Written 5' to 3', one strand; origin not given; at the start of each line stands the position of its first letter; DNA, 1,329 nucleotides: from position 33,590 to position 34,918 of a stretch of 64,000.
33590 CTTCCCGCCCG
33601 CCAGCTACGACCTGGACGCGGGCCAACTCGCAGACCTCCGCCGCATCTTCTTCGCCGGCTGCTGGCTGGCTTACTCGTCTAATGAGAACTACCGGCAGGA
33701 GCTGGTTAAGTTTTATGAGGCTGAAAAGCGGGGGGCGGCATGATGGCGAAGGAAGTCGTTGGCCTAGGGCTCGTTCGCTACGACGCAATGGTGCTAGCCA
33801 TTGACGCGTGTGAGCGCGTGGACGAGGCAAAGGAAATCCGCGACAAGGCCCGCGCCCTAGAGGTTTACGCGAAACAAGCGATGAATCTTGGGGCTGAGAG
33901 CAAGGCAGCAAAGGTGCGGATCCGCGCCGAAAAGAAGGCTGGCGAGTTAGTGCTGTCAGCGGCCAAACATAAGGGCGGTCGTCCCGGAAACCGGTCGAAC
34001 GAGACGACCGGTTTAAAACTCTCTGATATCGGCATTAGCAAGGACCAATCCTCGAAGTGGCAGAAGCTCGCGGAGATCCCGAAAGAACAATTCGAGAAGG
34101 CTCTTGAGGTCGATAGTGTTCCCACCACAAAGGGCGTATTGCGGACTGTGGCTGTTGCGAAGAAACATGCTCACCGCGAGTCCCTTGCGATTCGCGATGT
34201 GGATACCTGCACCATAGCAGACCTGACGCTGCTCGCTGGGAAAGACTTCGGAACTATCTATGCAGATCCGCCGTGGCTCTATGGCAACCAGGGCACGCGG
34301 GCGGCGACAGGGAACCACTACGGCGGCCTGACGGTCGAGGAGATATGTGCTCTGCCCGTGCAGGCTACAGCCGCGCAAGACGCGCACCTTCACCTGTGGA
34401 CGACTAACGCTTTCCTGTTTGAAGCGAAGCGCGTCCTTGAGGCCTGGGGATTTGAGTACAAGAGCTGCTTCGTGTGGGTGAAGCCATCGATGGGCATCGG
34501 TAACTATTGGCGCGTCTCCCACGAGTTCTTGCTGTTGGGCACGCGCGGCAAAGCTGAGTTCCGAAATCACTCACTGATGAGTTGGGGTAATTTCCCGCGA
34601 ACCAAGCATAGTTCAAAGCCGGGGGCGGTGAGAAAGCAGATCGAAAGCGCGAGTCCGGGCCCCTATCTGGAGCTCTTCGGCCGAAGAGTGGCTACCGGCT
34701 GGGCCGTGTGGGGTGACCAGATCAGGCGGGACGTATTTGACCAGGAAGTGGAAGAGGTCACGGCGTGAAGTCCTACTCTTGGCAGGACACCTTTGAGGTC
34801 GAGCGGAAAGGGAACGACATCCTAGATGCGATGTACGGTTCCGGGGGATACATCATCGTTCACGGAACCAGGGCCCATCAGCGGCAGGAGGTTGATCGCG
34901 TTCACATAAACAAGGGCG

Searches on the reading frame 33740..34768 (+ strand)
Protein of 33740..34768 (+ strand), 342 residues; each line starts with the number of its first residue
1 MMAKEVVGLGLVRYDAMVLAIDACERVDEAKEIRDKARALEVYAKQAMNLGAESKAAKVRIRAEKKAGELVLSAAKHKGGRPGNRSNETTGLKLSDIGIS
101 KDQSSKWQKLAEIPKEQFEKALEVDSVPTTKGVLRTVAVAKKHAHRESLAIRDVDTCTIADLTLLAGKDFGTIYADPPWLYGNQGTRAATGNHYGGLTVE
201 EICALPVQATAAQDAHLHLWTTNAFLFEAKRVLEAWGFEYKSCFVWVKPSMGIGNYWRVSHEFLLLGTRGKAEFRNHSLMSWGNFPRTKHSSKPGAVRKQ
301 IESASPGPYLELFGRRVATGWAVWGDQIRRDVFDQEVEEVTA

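Call 9: search_protein_families(library=pfam, proteins=[window:33740-34768:+], max_evalue=0.001)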
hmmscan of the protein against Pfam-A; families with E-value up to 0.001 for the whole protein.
window:33740-34768:+ (342 aa): 1 family
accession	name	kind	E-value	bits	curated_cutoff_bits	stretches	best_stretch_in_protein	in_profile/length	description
PF05063.20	MT-A70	-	3.7e-17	63.2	23.9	1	170-327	1-172/172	MT-A70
